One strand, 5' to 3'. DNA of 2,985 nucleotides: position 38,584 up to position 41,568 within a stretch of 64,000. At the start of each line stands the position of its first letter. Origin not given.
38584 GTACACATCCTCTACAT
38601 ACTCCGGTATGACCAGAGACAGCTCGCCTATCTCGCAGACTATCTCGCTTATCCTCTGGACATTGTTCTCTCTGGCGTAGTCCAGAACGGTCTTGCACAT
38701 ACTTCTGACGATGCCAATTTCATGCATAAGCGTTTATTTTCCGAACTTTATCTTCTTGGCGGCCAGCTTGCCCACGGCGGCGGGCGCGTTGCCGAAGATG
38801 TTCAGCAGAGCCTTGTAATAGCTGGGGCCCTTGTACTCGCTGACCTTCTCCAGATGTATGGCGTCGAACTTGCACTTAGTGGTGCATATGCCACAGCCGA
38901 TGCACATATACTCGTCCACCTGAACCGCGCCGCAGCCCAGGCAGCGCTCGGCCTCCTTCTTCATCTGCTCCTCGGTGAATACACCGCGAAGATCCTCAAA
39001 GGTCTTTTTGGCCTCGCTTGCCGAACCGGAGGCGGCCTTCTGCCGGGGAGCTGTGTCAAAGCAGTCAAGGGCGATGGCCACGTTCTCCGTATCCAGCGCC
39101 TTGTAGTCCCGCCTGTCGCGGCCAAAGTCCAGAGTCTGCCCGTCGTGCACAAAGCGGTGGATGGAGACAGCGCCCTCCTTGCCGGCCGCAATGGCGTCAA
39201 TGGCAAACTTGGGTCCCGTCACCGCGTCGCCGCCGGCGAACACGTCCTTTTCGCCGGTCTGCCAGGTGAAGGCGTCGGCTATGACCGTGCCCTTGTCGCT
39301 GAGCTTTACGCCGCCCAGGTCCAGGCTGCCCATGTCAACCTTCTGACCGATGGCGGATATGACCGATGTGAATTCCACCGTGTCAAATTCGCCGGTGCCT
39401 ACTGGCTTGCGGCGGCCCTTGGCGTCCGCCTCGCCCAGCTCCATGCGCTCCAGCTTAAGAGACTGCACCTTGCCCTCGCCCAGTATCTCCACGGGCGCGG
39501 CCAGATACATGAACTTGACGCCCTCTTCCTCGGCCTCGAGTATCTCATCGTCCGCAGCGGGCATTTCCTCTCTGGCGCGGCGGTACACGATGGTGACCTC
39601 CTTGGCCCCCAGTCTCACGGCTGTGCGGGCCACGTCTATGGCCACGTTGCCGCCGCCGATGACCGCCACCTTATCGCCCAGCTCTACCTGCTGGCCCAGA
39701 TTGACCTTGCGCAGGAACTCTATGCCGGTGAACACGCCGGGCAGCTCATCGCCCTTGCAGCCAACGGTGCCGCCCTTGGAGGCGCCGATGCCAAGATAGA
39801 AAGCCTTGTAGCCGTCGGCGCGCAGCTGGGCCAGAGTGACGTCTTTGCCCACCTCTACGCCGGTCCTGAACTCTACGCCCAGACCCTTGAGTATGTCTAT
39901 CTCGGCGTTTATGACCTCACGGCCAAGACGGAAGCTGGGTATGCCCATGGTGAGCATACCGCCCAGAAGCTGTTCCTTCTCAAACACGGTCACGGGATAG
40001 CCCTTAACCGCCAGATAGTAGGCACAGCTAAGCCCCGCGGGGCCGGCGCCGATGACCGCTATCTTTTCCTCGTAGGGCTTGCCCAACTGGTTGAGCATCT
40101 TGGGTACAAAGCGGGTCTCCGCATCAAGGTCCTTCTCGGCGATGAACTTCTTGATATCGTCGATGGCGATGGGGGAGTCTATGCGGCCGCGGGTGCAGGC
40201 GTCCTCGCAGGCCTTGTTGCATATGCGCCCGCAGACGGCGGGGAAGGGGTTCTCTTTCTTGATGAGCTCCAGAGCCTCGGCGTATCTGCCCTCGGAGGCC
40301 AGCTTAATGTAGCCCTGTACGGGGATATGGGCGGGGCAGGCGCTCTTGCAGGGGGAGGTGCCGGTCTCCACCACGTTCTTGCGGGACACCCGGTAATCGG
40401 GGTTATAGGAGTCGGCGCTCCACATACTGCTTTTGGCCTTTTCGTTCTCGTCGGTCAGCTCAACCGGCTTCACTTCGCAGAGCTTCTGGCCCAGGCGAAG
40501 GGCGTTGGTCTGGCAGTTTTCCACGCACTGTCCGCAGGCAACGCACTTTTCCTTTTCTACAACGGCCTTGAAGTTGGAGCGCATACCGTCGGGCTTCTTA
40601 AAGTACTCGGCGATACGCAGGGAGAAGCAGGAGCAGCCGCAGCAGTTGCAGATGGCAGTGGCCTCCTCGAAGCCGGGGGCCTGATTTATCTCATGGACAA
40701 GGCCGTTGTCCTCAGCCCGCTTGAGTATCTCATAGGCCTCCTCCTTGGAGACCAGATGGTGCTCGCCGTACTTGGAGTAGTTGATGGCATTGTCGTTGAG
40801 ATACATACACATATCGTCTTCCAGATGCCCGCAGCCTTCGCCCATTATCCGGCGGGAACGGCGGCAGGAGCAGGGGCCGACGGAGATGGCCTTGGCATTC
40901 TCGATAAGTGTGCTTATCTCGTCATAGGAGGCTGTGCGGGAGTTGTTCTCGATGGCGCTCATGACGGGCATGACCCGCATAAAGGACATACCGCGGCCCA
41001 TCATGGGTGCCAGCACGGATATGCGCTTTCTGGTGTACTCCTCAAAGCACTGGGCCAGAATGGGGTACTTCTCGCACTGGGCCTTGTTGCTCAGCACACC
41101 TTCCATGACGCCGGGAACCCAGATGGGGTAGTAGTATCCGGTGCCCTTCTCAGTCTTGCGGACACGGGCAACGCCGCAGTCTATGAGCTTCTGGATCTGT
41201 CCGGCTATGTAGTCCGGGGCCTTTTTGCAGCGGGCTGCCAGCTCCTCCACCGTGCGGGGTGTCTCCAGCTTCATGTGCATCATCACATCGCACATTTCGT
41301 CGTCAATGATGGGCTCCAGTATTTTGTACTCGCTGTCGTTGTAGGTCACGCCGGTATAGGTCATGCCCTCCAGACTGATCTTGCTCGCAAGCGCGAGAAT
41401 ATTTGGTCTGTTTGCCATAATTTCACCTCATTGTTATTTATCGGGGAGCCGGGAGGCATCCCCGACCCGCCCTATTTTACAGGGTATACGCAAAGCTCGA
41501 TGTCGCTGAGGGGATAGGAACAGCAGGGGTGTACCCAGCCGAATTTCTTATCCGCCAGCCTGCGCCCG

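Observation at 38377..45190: GntR(FCD)-controlled four-gene redox operon: CrtI-like flavoenzyme, FNR/2Fe-2S reductase, FeS flavoprotein, HypA-like protein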

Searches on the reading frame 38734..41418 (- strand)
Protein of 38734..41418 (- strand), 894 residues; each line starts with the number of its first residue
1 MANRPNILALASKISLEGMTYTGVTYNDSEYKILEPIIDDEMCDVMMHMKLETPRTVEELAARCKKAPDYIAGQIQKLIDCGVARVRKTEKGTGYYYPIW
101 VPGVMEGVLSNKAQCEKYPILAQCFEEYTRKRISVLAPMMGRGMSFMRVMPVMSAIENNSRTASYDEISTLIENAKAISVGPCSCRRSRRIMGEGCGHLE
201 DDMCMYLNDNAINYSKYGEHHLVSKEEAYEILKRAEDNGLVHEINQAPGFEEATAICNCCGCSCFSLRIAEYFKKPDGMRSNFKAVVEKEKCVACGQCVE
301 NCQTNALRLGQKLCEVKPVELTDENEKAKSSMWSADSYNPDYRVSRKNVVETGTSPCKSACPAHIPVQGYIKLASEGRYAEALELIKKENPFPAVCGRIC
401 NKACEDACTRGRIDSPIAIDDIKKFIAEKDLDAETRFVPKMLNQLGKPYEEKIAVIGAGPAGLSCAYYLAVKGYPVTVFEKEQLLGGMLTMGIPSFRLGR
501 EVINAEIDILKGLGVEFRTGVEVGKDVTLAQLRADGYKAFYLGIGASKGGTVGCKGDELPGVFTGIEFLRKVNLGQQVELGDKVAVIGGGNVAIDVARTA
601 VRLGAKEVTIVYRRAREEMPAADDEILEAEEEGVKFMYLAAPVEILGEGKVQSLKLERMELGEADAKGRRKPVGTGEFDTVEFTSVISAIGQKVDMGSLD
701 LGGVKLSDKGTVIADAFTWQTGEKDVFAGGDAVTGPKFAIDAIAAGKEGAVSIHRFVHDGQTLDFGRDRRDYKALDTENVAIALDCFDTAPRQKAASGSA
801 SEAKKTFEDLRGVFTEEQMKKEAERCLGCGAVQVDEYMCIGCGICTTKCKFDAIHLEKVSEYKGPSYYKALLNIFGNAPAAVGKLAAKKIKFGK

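Call 3: search_protein_families(library=pfam, proteins=[window:38734-41418:-], max_evalue=0.01)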
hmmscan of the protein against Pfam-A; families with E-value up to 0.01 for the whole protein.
window:38734-41418:- (894 aa): 27 families (the best 25 are shown)
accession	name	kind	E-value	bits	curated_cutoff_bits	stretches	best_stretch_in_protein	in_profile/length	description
PF07992.20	Pyr_redox_2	-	1.2e-29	104.1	26.1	1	452-746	2-291/291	Pyridine nucleotide-disulphide oxidoreductase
PF14691.11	Fer4_20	-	4.6e-23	81.6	25.8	1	354-431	29-109/113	Dihydroprymidine dehydrogenase domain II, 4Fe-4S cluster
PF00070.33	Pyr_redox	-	1.2e-13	51.8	22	2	583-657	1-80/82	Pyridine nucleotide-disulphide oxidoreductase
PF13738.12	Pyr_redox_3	-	7.5e-10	39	30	2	581-729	164-304/305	Pyridine nucleotide-disulphide oxidoreductase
PF00037.32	Fer4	-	3.1e-09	36.7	21.1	2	286-308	2-24/24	4Fe-4S binding domain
PF13450.12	NAD_binding_8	-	1.5e-08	35.2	21.9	1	455-489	1-35/68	NAD(P)-binding Rossmann-like domain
PF01266.30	DAO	-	3.4e-08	33.8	27.9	1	452-486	1-35/353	FAD dependent oxidoreductase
PF01946.23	Thi4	-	2.8e-07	30.5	26.2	1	441-497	8-65/235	Thi4 family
PF12831.13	FAD_oxidored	-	1.3e-06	28.5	27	1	453-523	2-70/416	FAD dependent oxidoreductase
PF00890.30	FAD_binding_2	-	1.1e-05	25.3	20.4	1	453-489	2-38/414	FAD binding domain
PF13187.11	Fer4_9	-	2.8e-05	24.5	27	0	838-859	1-22/52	4Fe-4S dicluster domain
PF12837.12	Fer4_6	-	3.8e-05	23.9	25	2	832-854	2-24/24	4Fe-4S binding domain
PF03807.23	F420_oxidored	-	0.00011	23.1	21.6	0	583-625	1-43/94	NADP oxidoreductase coenzyme F420-dependent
PF01262.27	AlaDh_PNT_C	-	0.00011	22.2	23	0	583-614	30-60/214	Alanine dehydrogenase/PNT, C-terminal domain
PF03486.20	HI0933_like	-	0.00017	21.6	50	1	452-488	2-38/244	HI0933-like protein Rossmann domain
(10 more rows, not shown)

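Call 4: search_protein_families(library=ncbifam, proteins=[window:38734-41418:-], max_evalue=0.01)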
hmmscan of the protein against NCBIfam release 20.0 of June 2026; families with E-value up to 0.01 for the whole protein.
window:38734-41418:- (894 aa): 125 families (the best 25 are shown)
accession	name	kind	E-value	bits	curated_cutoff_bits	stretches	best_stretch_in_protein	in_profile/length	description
NF009410.0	PRK12771.1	subfamily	2.7e-143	478.6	516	1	326-856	19-531/566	NAD(P)-binding protein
NF009454.0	PRK12814.1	equivalog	2.7e-131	439.1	916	1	354-836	101-579/657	putative NADPH-dependent glutamate synthase small subunit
TIGR03315.1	Se_ygfK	equivalog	1.2e-109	367.2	835.3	1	354-832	444-889/1012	putative selenate reductase subunit YgfK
NF009414.0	PRK12778.1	equivalog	3.2e-103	346.4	1103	1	351-758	333-750/752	bifunctional dihydroorotate dehydrogenase B NAD binding subunit/NADPH-dependent glutamate synthase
TIGR01316.1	gltA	equivalog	3.6e-98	329.3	471.75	1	353-756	34-448/449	NADPH-dependent glutamate synthase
TIGR01318.1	gltD_gamma_fam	subfamily_domain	1.4e-93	314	482.95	2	348-757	41-465/467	glutamate synthase, small subunit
NF009408.0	PRK12769.1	equivalog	4.9e-85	286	1003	2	354-757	233-651/659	formate-dependent uric acid utilization protein AegA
NF010590.0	PRK13984.1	equivalog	1.1e-84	284.7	946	1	349-759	192-608/611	putative oxidoreductase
NF009413.0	PRK12775.1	equivalog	1.9e-83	280.9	1895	1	350-867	334-864/1006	putative trifunctional 2-polyprenylphenol hydroxylase/glutamate synthase subunit beta/ferritin domain-containing protein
NF009415.0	PRK12779.1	equivalog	7e-79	265.8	1519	1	352-753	205-622/944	putative bifunctional glutamate synthase subunit beta/2-polyprenylphenol hydroxylase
NF009451.0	PRK12809.1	equivalog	2e-70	237.8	1154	1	349-753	211-630/639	formate-dependent uric acid utilization protein YgfT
NF009409.0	PRK12770.1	subfamily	9.4e-62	209.1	343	1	447-759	15-352/360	putative glutamate synthase subunit beta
TIGR01317.1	GOGAT_sm_gam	subfamily_domain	9.6e-55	186.3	447.7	1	349-761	44-482/485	glutamate synthase small subunit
NF045663.1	diclust_near_Sec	equivalog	1.6e-45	155.5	530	2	351-548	14-201/759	pyridine nucleotide-disulfide oxidoreductase/dicluster-binding protein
NF045599.1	bili_reduct_long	exception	7.3e-16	57.5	750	1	450-613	381-535/641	bilirubin reductase, long form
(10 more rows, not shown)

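Call 29: find_homologous_proteins(query=window:38734-41418:-, max_evalue=1e-20)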
Query window:38734-41418:- (894 aa): 8000 proteins with E <= 1e-20 among 8000 candidates; the best 120 are listed.
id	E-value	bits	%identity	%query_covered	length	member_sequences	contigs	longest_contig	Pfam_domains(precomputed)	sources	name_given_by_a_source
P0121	0.0e+0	2042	100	100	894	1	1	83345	PF01946.24,PF01266.31,PF13450.13,PF14691.12,PF00890.31,PF07992.21,PF00070.34,PF00037.33,PF13738.13,PF13187.12,PF12831.14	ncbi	-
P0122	0.0e+0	1718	83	100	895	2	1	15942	PF01946.24,PF01266.31,PF13450.13,PF14691.12,PF07992.21,PF00070.34,PF00037.33,PF13738.13,PF12831.14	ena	-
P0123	0.0e+0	1716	82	100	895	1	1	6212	PF01946.24,PF01266.31,PF13450.13,PF14691.12,PF07992.21,PF00070.34,PF00037.33,PF13738.13,PF12831.14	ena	-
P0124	0.0e+0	1668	80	100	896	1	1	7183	PF01946.24,PF01266.31,PF13450.13,PF14691.12,PF07992.21,PF12837.13,PF00070.34,PF00037.33,PF13738.13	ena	-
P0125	0.0e+0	1659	80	100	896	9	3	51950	PF01946.24,PF01266.31,PF13450.13,PF14691.12,PF00890.31,PF07992.21,PF12837.13,PF00070.34,PF00037.33,PF13738.13,PF12831.14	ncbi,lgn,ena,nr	ncbi:MAG: FAD-dependent oxidoreductase [Oscillospiraceae bacterium]|nr:FAD-dependent oxidoreductase 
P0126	0.0e+0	1633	78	100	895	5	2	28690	PF01946.24,PF01266.31,PF13450.13,PF14691.12,PF07992.21,PF12837.13,PF00070.34,PF00037.33,PF13738.13,PF12831.14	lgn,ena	-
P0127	0.0e+0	1624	78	100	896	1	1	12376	PF01946.24,PF01266.31,PF13450.13,PF14691.12,PF07992.21,PF00070.34,PF00037.33,PF13738.13,PF12831.14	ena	-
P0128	0.0e+0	1621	77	100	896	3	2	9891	PF01946.24,PF01266.31,PF13450.13,PF14691.12,PF07992.21,PF00070.34,PF00037.33,PF13738.13,PF12831.14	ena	-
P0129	0.0e+0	1619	78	100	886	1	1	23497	PF01946.24,PF01266.31,PF13450.13,PF14691.12,PF24033.2,PF07992.21,PF12837.13,PF00070.34,PF00037.33,PF13738.13,PF12831.14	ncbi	-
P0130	0.0e+0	1618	77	100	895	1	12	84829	PF01946.24,PF01266.31,PF13450.13,PF14691.12,PF00890.31,PF07992.21,PF00070.34,PF00037.33,PF13738.13,PF12831.14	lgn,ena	-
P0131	0.0e+0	1618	78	100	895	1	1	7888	PF01946.24,PF01266.31,PF13450.13,PF14691.12,PF00890.31,PF07992.21,PF12837.13,PF00070.34,PF00037.33,PF13738.13,PF12831.14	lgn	-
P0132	0.0e+0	1618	77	100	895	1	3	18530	PF01946.24,PF01266.31,PF13450.13,PF14691.12,PF00890.31,PF07992.21,PF00070.34,PF00037.33,PF13738.13,PF03807.24,PF12831.14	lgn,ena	-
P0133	0.0e+0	1617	77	100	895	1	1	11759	PF13450.13,PF07992.21,PF12837.13,PF00070.34,PF12831.14,PF01946.24,PF01266.31,PF14691.12,PF00890.31,PF00037.33,PF13738.13,PF03807.24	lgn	-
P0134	0.0e+0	1617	77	100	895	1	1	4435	PF01946.24,PF01266.31,PF13450.13,PF14691.12,PF00890.31,PF07992.21,PF00070.34,PF00037.33,PF13738.13,PF12831.14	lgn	-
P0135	0.0e+0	1617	77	100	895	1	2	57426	PF01946.24,PF01266.31,PF13450.13,PF14691.12,PF00890.31,PF07992.21,PF00070.34,PF00037.33,PF13738.13,PF12831.14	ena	-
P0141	0.0e+0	1615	77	100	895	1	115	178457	PF01946.24,PF01266.31,PF13450.13,PF14691.12,PF00890.31,PF07992.21,PF00070.34,PF00037.33,PF13738.13,PF12831.14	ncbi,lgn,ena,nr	ncbi:MAG: FAD-dependent oxidoreductase [Firmicutes bacterium]|nr:FAD-dependent oxidoreductase [Oscil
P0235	0.0e+0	1495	72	100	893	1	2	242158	PF01946.24,PF01266.31,PF13450.13,PF14691.12,PF07992.21,PF12837.13,PF00070.34,PF00037.33,PF13738.13,PF12831.14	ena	-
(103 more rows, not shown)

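Call 31: find_encoding_contigs(protein=P0141, flank=8000, max_places=2)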
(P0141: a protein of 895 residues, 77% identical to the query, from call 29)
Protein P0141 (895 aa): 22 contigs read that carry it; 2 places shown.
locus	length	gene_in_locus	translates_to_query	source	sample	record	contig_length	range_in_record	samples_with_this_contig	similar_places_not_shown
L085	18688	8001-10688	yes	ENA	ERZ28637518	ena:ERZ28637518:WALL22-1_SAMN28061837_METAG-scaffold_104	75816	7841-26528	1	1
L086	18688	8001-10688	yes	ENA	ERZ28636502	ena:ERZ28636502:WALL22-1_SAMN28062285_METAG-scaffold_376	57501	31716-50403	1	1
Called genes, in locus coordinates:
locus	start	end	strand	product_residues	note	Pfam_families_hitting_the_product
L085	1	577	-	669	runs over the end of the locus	PF00122:E1-E2_ATPase, PF00702:Hydrolase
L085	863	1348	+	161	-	PF02834:LigT_PEase, PF13563:2_5_RNA_ligase2, PF02834:LigT_PEase (weak)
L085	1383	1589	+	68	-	-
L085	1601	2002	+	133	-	PF00581:Rhodanese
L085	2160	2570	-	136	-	PF01327:Pep_deformylase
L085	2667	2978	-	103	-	-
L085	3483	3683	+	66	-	PF00269:SASP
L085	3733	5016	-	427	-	PF01018:GTP1_OBG, PF02421:FeoB_N, PF01926:MMR_HSR1, PF09269:DUF1967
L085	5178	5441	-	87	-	PF01016:Ribosomal_L27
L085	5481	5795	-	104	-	PF00829:Ribosomal_L21p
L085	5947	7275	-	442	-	PF13739:PdaC (weak), PF11738:DUF3298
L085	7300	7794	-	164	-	-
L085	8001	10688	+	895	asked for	PF00037:Fer4 (weak), PF14691:Fer4_20, PF01946:Thi4, PF00890:FAD_binding_2 (weak), PF01266:DAO (weak), PF07992:Pyr_redox_2, PF13450:NAD_binding_8, PF00070:Pyr_redox, +2 more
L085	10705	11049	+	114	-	PF01155:HypA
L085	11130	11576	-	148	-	-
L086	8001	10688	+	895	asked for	PF00037:Fer4 (weak), PF14691:Fer4_20, PF01946:Thi4, PF00890:FAD_binding_2 (weak), PF01266:DAO (weak), PF07992:Pyr_redox_2, PF13450:NAD_binding_8, PF00070:Pyr_redox, +2 more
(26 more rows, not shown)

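Call 32: find_encoding_contigs(protein=P0235, flank=8000, max_places=2)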
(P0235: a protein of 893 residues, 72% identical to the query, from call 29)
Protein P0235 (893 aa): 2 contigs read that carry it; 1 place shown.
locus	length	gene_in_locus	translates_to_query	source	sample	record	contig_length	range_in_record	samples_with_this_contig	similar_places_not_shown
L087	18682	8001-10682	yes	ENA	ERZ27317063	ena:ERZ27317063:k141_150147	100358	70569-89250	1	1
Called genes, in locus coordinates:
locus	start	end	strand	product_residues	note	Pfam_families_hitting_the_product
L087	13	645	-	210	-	PF06445:GyrI-like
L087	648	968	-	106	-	PF04993:TfoX_N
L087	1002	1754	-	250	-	PF14268:YoaP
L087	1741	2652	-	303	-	PF08220:HTH_DeoR (faint), PF08279:HTH_11, PF19187:HTH_PafC (weak), PF13280:WYL, PF25583:WCX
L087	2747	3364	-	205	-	PF00702:Hydrolase, PF13419:HAD_2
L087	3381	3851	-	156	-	PF04892:VanZ-LLP1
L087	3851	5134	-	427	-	PF01018:GTP1_OBG, PF02421:FeoB_N (weak), PF01926:MMR_HSR1, PF09269:DUF1967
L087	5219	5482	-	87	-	PF01016:Ribosomal_L27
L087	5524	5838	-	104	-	PF00829:Ribosomal_L21p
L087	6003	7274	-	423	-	PF11738:DUF3298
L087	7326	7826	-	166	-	-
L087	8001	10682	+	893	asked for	PF00037:Fer4 (weak), PF14691:Fer4_20, PF01946:Thi4, PF01266:DAO, PF07992:Pyr_redox_2, PF12831:FAD_oxidored (weak), PF13450:NAD_binding_8, PF00070:Pyr_redox, +3 more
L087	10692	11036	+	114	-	PF01155:HypA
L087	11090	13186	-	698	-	PF02687:FtsX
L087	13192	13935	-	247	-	PF00005:ABC_tran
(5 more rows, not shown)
